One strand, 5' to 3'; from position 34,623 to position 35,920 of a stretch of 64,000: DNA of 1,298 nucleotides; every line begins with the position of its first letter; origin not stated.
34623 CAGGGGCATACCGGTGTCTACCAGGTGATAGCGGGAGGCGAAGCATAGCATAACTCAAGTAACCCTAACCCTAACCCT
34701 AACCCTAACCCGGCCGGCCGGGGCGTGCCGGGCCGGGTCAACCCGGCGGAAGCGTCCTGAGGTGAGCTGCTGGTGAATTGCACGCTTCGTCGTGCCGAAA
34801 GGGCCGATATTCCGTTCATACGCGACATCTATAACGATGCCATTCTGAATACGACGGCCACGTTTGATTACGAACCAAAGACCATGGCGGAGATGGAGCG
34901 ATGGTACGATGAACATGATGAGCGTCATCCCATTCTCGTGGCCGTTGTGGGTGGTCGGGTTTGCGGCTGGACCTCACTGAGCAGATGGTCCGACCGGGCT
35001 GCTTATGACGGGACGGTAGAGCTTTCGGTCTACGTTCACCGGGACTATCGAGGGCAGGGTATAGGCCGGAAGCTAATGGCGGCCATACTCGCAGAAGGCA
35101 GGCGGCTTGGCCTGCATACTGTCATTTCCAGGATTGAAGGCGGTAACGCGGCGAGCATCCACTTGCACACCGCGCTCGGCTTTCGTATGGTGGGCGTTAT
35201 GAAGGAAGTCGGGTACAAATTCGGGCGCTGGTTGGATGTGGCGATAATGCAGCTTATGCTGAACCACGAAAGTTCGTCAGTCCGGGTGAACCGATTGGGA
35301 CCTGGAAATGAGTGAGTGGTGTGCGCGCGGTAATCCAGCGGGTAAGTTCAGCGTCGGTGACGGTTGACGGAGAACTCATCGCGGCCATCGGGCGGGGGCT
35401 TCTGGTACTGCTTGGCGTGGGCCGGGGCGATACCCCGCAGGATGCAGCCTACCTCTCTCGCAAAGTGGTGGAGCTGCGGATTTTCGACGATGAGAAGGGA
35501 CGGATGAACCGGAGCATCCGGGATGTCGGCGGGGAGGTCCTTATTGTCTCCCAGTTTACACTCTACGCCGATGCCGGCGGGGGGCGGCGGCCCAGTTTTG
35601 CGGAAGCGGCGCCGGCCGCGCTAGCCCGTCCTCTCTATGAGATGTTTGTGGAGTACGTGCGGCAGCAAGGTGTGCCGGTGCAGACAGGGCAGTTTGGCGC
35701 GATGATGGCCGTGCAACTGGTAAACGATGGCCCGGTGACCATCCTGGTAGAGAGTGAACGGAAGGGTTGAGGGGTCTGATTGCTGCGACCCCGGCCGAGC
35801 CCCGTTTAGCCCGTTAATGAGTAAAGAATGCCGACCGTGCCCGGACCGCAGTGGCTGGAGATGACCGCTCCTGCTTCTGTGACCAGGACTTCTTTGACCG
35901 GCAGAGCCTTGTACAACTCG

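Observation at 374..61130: Eight CUT1-type solute-binding protein genes but no ABC permease or ATPase gene in 64 kb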

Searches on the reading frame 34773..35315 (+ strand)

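Call 6: search_protein_families(library=pfam, proteins=[window:34773-35315:+], max_evalue=0.01)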
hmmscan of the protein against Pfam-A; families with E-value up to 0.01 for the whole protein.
window:34773-35315:+ (180 aa): 9 families
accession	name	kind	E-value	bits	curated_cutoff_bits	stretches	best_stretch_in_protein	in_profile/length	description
PF00583.31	Acetyltransf_1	-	1.2e-19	71.1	20.7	1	26-137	9-116/116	Acetyltransferase (GNAT) family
PF13420.13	Acetyltransf_4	-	3.2e-18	66.7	24.3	1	5-156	1-153/155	Acetyltransferase (GNAT) domain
PF13302.13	Acetyltransf_3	-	2.9e-14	54.4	25.4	1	4-138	3-138/138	Acetyltransferase (GNAT) domain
PF13508.13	Acetyltransf_7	-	4.4e-12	46.7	27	1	52-138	3-83/84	Acetyltransferase (GNAT) domain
PF13673.13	Acetyltransf_10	-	1.1e-07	32.3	23.6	1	36-145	14-115/128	Acetyltransferase (GNAT) domain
PF08445.16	FR47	-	1.5e-05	25.3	22.1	1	84-139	25-79/86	FR47-like protein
PF14542.12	Acetyltransf_CG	-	0.00049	20.6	30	1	86-115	30-59/80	GCN5-related N-acetyl-transferase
PF13527.13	Acetyltransf_9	-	0.0012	19.3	25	1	5-110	2-102/127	Acetyltransferase (GNAT) domain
PF12746.13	GNAT_acetyltran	-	0.0023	18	26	1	76-140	176-237/243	GNAT acetyltransferase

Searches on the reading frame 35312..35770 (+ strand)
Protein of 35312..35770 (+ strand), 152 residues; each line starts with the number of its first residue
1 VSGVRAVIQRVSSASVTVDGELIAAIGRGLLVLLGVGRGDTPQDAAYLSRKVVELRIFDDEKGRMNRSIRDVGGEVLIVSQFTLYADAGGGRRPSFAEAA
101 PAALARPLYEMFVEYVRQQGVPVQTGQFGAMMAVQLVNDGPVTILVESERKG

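Call 6: search_protein_families(library=pfam, proteins=[window:35312-35770:+], max_evalue=0.01)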
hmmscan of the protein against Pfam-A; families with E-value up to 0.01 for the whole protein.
window:35312-35770:+ (152 aa): 1 family
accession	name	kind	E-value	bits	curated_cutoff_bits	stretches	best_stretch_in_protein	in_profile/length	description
PF02580.21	Tyr_Deacylase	-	6.1e-60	202.2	25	1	5-147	1-144/144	D-Tyr-tRNA(Tyr) deacylase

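Call 85: list_cluster_members(proteins=[P0003, P0068, P0069, P0066, window:35312-35770:+, window:6581-8092:+])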
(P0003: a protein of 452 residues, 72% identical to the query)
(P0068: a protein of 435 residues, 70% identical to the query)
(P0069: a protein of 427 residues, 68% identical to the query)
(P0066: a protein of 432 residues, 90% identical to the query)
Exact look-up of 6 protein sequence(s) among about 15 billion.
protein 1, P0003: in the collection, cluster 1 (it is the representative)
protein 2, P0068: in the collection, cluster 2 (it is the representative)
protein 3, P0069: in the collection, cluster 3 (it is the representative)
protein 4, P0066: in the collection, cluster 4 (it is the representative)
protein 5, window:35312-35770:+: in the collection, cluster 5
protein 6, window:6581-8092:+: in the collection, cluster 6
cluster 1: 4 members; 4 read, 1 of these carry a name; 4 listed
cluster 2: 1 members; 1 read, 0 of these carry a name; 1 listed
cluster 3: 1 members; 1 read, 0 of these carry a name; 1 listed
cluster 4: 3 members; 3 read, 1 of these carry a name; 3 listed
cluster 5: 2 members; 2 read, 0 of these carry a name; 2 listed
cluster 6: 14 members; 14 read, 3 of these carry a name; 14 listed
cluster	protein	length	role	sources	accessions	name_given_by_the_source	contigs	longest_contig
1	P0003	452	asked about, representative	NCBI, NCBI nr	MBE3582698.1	MAG: sugar ABC transporter substrate-binding protein [Limnochordaceae bacterium] | sugar ABC transporter substrate-binding protein [Limnochordaceae bacterium]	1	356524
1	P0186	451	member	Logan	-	-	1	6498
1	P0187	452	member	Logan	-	-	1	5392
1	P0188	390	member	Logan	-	-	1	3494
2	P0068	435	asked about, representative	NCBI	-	-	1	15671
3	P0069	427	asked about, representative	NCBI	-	-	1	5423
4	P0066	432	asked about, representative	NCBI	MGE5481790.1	MAG: ABC transporter substrate-binding protein [Bacteroidota bacterium]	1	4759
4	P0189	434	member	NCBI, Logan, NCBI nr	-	-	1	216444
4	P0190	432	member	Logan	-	-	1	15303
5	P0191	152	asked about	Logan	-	-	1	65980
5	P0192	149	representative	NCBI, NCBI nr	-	-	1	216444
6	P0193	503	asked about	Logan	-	-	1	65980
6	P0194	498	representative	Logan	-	-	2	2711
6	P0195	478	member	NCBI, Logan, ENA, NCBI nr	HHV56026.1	MAG TPA: alpha-galactosidase [Firmicutes bacterium] | alpha-galactosidase [Bacillota bacterium]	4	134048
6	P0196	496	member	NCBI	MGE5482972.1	MAG: alpha-galactosidase [Bacteroidota bacterium]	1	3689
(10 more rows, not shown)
